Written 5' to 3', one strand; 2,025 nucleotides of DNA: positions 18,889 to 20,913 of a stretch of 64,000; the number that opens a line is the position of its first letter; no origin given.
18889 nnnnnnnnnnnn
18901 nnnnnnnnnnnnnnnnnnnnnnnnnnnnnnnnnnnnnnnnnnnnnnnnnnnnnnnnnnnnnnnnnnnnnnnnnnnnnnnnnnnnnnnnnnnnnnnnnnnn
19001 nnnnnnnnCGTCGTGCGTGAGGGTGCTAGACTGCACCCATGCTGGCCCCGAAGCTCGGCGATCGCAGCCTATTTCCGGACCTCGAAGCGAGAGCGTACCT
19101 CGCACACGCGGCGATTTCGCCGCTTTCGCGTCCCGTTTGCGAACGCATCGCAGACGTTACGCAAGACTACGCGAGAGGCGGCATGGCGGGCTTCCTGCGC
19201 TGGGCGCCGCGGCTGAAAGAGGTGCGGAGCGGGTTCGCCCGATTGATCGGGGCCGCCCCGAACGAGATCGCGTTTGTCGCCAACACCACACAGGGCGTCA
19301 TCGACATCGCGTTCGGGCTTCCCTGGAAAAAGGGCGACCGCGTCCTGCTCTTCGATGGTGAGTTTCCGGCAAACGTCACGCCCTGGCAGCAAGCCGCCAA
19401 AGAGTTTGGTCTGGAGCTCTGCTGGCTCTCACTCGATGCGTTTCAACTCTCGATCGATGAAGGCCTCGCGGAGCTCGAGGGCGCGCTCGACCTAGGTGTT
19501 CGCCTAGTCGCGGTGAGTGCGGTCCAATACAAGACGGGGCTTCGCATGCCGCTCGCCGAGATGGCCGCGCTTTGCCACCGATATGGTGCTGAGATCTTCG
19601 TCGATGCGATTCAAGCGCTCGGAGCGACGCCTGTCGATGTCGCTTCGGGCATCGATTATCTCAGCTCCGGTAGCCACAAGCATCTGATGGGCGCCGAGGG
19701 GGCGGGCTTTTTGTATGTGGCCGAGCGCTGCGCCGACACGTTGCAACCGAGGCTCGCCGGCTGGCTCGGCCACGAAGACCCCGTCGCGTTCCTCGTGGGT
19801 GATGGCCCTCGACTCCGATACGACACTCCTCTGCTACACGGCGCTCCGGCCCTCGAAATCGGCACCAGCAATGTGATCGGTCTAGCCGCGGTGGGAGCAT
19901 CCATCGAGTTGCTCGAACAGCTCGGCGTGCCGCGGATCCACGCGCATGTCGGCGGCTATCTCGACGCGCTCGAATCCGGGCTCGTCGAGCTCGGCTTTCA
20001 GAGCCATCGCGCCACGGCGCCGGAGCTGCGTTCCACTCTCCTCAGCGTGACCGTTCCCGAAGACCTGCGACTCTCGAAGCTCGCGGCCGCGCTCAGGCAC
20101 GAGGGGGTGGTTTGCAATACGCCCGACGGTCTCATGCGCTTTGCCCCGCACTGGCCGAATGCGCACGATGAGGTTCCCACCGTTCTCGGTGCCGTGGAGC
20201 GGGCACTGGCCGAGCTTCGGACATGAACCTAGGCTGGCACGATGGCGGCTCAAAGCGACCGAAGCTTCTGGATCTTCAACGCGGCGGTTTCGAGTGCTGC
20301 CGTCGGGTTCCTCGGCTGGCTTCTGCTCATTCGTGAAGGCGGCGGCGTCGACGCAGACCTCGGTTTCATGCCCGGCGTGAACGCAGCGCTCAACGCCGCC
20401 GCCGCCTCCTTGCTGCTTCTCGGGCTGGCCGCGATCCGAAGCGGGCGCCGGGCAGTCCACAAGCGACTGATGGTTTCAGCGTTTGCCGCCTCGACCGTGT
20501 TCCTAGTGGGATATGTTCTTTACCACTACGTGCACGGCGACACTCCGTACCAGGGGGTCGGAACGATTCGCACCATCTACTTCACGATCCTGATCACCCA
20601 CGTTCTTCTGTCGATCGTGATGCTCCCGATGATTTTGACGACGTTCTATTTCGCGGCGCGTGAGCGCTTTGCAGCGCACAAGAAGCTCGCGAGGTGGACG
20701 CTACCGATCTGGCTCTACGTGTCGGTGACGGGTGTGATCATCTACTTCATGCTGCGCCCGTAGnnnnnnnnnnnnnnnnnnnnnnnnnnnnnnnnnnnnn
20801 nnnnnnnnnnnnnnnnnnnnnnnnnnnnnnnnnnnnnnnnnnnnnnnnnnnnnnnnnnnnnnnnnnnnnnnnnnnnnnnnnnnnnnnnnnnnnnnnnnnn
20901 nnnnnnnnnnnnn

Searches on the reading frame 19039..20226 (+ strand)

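Call 8: search_protein_families(library=pfam, proteins=[window:19039-20226:+], max_evalue=0.01)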
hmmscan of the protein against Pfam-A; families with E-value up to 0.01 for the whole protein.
window:19039-20226:+ (395 aa): 1 family
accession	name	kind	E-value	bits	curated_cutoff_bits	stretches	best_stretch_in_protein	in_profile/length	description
PF00266.25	Aminotran_5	-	1.3e-40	139.9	21.5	1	20-359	2-335/371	Aminotransferase class-V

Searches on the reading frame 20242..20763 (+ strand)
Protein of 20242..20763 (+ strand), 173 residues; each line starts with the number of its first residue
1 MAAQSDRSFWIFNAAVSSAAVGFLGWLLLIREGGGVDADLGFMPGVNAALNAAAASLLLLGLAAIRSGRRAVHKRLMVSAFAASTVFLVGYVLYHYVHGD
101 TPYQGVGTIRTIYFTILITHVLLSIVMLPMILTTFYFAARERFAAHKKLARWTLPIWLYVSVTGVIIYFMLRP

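Call 8: search_protein_families(library=pfam, proteins=[window:20242-20763:+], max_evalue=0.01)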
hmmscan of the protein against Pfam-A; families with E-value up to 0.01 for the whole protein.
window:20242-20763:+ (173 aa): 1 family
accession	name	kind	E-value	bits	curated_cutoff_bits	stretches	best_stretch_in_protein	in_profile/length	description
PF04238.17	DUF420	-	4.3e-43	147.2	30.5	1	43-171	1-130/130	Protein of unknown function (DUF420)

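Call 15: find_encoding_contigs(protein=window:20242-20763:+, flank=10000, max_places=10)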
Protein window:20242-20763:+ (173 aa): no gene with exactly this product is on record in the collection.

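Call 22: find_homologous_proteins(query=window:20242-20763:+, max_evalue=1e-20)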
Query window:20242-20763:+ (173 aa): 7805 proteins with E <= 1e-20 among 8000 candidates; the best 120 are listed.
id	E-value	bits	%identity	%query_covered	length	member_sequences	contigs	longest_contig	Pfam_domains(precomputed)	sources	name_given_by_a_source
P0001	2.8e-100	351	95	100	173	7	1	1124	PF04238.18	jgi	jgi:putative membrane protein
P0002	1.5e-96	339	91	100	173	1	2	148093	PF04238.18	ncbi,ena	-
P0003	1.7e-96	339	91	100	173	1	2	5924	PF04238.18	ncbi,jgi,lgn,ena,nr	ncbi:MAG TPA: DUF420 domain-containing protein [Polyangiales bacterium]|nr:DUF420 domain-containing 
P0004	7.0e-96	337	90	100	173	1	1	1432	PF04238.18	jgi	-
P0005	8.7e-95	333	89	100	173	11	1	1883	PF04238.18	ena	-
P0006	1.7e-94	333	89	100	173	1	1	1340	PF04238.18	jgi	jgi:putative membrane protein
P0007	7.3e-94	330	88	100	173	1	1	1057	PF04238.18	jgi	jgi:putative membrane protein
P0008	3.8e-92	325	84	100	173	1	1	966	PF04238.18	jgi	-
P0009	6.0e-92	324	88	100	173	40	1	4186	PF04238.18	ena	-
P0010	1.0e-91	324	86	100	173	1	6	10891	PF04238.18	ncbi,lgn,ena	-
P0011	1.5e-91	323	87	99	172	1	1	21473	PF04238.18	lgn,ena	-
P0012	1.9e-91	323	84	100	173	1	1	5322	PF04238.18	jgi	-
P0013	2.2e-91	322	84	100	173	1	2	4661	PF04238.18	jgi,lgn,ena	jgi:putative membrane protein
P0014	2.3e-91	322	85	99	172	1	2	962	PF04238.18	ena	-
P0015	3.0e-91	322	83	100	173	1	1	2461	PF04238.18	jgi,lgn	jgi:putative membrane protein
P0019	6.5e-91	321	87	99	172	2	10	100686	PF04238.18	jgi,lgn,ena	jgi:putative membrane protein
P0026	3.1e-90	319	86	100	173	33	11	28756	PF04238.18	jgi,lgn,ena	jgi:putative membrane protein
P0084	4.9e-88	312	84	99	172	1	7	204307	PF04238.18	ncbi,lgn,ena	ncbi:MAG: DUF420 domain-containing protein [Polyangiales bacterium]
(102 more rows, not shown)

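Call 23: find_encoding_contigs(protein=P0002, flank=8000, max_places=2)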
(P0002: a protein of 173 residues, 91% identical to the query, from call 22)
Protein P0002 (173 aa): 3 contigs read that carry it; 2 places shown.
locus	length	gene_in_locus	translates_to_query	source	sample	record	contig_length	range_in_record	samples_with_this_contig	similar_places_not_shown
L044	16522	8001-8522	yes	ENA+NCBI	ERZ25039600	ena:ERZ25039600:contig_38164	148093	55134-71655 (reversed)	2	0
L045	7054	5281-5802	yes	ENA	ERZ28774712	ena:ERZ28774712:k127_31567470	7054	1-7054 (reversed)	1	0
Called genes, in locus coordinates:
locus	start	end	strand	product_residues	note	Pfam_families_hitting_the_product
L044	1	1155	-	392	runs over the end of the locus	PF01207:Dus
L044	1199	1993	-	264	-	PF13230:GATase_4, PF13522:GATase_6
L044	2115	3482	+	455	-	PF00289:Biotin_carb_N, PF02786:CPSase_L_D2, PF02222:ATP-grasp, PF07478:Dala_Dala_lig_C, PF02785:Biotin_carb_C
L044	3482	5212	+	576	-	PF01039:Carboxyl_trans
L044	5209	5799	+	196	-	PF00364:Biotin_lipoyl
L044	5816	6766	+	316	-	PF02230:Abhydrolase_2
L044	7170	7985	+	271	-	PF00266:Aminotran_5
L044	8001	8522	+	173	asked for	PF04238:DUF420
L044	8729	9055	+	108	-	PF05635:23S_rRNA_IVP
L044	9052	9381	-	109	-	PF05635:23S_rRNA_IVP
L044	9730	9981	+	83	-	PF04226:Transgly_assoc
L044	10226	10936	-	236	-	PF00571:CBS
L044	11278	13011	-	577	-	PF02554:CstA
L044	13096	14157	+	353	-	PF00701:DHDPS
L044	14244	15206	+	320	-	PF01180:DHO_dh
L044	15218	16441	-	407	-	PF00375:SDF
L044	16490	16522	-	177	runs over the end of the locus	-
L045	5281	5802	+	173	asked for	PF04238:DUF420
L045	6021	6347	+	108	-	PF05635:23S_rRNA_IVP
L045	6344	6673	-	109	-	PF05635:23S_rRNA_IVP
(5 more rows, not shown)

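Call 24: find_encoding_contigs(protein=P0019, flank=8000, max_places=2)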
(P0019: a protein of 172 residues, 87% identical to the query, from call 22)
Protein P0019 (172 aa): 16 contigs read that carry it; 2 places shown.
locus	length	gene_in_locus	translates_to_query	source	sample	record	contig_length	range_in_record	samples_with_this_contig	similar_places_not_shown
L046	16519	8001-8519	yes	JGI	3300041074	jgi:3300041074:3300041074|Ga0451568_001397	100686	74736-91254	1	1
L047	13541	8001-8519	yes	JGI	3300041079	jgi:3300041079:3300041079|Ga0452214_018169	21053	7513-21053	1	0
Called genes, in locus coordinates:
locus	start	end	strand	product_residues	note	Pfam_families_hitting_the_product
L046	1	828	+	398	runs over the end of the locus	PF13482:RNase_H_2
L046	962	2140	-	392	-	PF01207:Dus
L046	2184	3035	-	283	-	PF13230:GATase_4, PF13522:GATase_6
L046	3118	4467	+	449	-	PF00289:Biotin_carb_N, PF02786:CPSase_L_D2, PF07478:Dala_Dala_lig_C, PF02222:ATP-grasp, PF02785:Biotin_carb_C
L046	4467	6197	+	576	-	PF01039:Carboxyl_trans, PF03255:ACCA (faint)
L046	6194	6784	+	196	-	PF00364:Biotin_lipoyl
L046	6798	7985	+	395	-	PF00266:Aminotran_5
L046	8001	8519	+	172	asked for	PF04238:DUF420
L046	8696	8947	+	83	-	PF04226:Transgly_assoc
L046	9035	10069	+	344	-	PF00701:DHDPS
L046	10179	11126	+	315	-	PF01180:DHO_dh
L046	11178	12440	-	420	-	PF00375:SDF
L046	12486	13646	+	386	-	PF01817:CM_2, PF03807:F420_oxidored (faint), PF02153:PDH_N, PF20463:PDH_C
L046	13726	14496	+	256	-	PF01113:DapB_N, PF05173:DapB_C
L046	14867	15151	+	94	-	-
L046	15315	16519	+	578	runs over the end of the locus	PF00069:Pkinase, PF01636:APH (faint), PF07714:PK_Tyr_Ser-Thr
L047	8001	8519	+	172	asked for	PF04238:DUF420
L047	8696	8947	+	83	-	PF04226:Transgly_assoc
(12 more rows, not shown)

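Call 25: find_encoding_contigs(protein=P0084, flank=8000, max_places=2)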
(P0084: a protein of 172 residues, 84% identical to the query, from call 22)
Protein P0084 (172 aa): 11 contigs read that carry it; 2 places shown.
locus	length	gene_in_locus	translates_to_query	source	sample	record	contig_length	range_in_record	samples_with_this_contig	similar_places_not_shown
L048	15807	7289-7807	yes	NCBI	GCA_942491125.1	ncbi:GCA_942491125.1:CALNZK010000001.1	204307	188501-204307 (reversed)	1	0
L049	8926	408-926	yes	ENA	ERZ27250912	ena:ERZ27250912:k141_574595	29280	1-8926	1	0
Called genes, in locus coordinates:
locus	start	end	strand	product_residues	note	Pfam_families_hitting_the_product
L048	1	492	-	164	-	?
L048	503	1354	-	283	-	PF13230:GATase_4, PF13522:GATase_6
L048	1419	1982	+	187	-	PF00289:Biotin_carb_N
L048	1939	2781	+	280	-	PF02786:CPSase_L_D2, PF02785:Biotin_carb_C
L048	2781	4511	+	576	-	PF01039:Carboxyl_trans, PF03255:ACCA (faint)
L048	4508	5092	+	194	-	PF00364:Biotin_lipoyl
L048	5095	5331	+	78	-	-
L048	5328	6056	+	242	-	PF02230:Abhydrolase_2 (weak)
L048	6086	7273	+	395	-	PF00266:Aminotran_5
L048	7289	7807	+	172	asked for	PF04238:DUF420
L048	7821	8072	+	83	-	PF04226:Transgly_assoc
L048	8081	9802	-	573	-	PF02554:CstA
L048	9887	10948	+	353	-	PF00701:DHDPS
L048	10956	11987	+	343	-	PF01180:DHO_dh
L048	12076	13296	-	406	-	PF00375:SDF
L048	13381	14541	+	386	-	PF01817:CM_2, PF03807:F420_oxidored (faint), PF02153:PDH_N, PF20463:PDH_C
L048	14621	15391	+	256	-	PF01113:DapB_N, PF05173:DapB_C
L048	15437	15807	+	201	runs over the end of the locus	PF13240:Zn_Ribbon_1 (weak)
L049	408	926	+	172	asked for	PF04238:DUF420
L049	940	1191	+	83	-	PF04226:Transgly_assoc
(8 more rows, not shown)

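Call 28: find_encoding_contigs(protein=P0003, flank=8000, max_places=2)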
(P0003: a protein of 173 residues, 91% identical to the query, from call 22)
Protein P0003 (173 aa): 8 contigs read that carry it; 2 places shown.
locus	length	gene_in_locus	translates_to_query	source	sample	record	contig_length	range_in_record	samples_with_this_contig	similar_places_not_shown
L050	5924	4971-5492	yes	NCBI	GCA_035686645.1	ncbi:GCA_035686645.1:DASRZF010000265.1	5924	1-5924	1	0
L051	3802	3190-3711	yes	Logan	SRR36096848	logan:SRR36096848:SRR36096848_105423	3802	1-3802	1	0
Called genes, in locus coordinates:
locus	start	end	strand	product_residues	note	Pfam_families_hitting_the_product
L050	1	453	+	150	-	PF02785:Biotin_carb_C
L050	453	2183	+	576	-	PF01039:Carboxyl_trans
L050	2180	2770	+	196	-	PF00364:Biotin_lipoyl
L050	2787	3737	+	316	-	PF02230:Abhydrolase_2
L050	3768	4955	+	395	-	PF00266:Aminotran_5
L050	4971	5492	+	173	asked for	PF04238:DUF420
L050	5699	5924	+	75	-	PF05635:23S_rRNA_IVP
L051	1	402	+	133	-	?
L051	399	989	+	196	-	PF00364:Biotin_lipoyl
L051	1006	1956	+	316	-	PF02230:Abhydrolase_2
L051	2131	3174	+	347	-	PF00266:Aminotran_5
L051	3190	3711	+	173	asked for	PF04238:DUF420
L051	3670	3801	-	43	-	?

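Call 29: find_encoding_contigs(protein=P0011, flank=8000, max_places=1)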
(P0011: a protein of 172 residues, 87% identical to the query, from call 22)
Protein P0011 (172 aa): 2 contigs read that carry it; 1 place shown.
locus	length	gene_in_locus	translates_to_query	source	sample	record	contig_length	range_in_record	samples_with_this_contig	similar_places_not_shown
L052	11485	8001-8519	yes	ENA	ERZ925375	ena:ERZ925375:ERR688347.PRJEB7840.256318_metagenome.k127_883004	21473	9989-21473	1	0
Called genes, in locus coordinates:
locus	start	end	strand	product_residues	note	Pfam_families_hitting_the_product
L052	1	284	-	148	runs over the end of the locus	PF02566:OsmC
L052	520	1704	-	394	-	PF01207:Dus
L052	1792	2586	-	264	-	PF13230:GATase_4, PF13522:GATase_6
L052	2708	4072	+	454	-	PF00289:Biotin_carb_N, PF02786:CPSase_L_D2, PF02222:ATP-grasp, PF07478:Dala_Dala_lig_C, PF02785:Biotin_carb_C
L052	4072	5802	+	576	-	PF01039:Carboxyl_trans, PF03255:ACCA (faint)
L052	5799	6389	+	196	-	PF00364:Biotin_lipoyl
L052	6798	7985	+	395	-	PF00266:Aminotran_5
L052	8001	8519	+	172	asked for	PF04238:DUF420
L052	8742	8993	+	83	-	PF04226:Transgly_assoc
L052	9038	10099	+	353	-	PF00701:DHDPS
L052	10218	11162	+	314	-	PF01180:DHO_dh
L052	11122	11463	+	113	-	-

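Call 30: find_encoding_contigs(protein=P0026, flank=8000, max_places=2)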
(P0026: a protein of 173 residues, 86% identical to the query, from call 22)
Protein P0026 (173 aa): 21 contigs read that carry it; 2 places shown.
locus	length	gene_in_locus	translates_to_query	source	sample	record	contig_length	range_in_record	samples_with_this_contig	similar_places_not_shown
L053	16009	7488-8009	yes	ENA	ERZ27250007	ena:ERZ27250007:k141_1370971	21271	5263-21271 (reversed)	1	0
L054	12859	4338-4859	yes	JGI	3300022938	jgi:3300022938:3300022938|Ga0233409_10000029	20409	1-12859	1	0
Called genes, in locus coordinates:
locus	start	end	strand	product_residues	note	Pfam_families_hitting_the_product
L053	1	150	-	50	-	?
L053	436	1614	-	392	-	PF01207:Dus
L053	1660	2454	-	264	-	PF13230:GATase_4, PF13522:GATase_6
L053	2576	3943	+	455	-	PF00289:Biotin_carb_N, PF02786:CPSase_L_D2, PF02222:ATP-grasp, PF07478:Dala_Dala_lig_C (weak), PF18603:LAL_C2 (faint), PF02785:Biotin_carb_C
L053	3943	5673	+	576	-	PF01039:Carboxyl_trans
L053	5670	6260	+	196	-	PF00364:Biotin_lipoyl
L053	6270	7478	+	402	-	PF00266:Aminotran_5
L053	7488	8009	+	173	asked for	PF04238:DUF420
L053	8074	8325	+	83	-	PF04226:Transgly_assoc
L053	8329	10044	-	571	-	PF02554:CstA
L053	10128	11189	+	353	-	PF00701:DHDPS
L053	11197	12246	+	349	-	PF01180:DHO_dh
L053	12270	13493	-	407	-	PF00375:SDF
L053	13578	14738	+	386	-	PF01817:CM_2, PF02153:PDH_N, PF20463:PDH_C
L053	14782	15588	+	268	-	PF01113:DapB_N, PF05173:DapB_C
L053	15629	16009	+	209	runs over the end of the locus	PF13240:Zn_Ribbon_1 (weak)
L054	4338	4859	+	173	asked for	PF04238:DUF420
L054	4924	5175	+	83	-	PF04226:Transgly_assoc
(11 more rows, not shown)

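Call 49: search_protein_families(library=ncbifam, proteins=[L044:9052-9381:-, L044:10226-10936:-], max_evalue=0.01)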
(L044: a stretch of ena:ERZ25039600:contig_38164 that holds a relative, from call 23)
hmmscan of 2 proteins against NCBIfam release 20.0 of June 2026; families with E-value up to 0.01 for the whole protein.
L044:9052-9381:- (109 aa): 3 families
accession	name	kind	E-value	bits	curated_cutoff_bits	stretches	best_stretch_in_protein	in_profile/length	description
TIGR02436.1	TIGR02436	subfamily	2.8e-18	66.1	24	1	5-101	1-100/109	four helix bundle protein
NF008912.0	PRK12275.1-6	subfamily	6.2e-12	45.6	124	1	4-102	7-104/117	hypothetical protein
NF008911.0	PRK12275.1-2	subfamily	1.6e-08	35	137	1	29-101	34-107/118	hypothetical protein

L044:10226-10936:- (236 aa): 27 families (the best 25 are shown)
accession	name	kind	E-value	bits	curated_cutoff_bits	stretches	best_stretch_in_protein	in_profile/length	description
NF041552.1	TF_PrdR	equivalog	4.1e-11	41.9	795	1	101-219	6-126/577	sigma-54 dependent transcriptional regulator PrdR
NF011442.0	PRK14869.1-4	equivalog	5.2e-11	41.7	400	2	100-155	246-301/543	putative manganese-dependent inorganic diphosphatase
TIGR01302.1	IMP_dehydrog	equivalog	6.9e-11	41.7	481.5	1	106-216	85-198/450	IMP dehydrogenase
NF053603.1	HhpR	exception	8.6e-10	38.3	520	2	160-217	220-277/282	CBS domain-containing high hydrostatic pressure regulator HhpR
NF038279.1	TF_CBS_SpxR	exception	5.5e-08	31.9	600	1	112-218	201-305/427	CBS-HotDog domain-containing transcription factor SpxR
NF011445.0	PRK14869.2-1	equivalog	9.5e-08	30.9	483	1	162-214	68-120/548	putative manganese-dependent inorganic diphosphatase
TIGR00393.1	kpsF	subfamily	2.4e-07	30.6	203.7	1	127-209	182-267/268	KpsF/GutQ family sugar-phosphate isomerase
TIGR01137.1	cysta_beta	equivalog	2.9e-07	29.5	510.25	1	161-222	337-398/457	cystathionine beta-synthase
NF041630.1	CBS_CbpB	equivalog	4.1e-07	30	125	0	174-216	23-65/143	cyclic-di-AMP-binding protein CbpB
NF011443.0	PRK14869.1-5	equivalog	6.9e-07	28.1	335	1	162-215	69-122/546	putative manganese-dependent inorganic diphosphatase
NF011446.0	PRK14869.2-2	equivalog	1.7e-06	26.8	601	0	101-157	261-317/576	putative manganese-dependent inorganic diphosphatase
NF005869.0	PRK07807.1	equivalog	4.5e-06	26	549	1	120-215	108-201/479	GuaB1 family IMP dehydrogenase-related protein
TIGR01303.1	IMP_DH_rel_1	equivalog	5.8e-06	25.5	562.75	1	121-211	107-195/475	GuaB1 family IMP dehydrogenase-related protein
NF011441.0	PRK14869.1-3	equivalog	6.1e-06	25.1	753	0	174-215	80-121/548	putative manganese-dependent inorganic diphosphatase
NF053704.1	TransRegCcpNBacil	equivalog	9.1e-06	25.2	260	1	102-209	76-193/208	transcriptional regulator CcpN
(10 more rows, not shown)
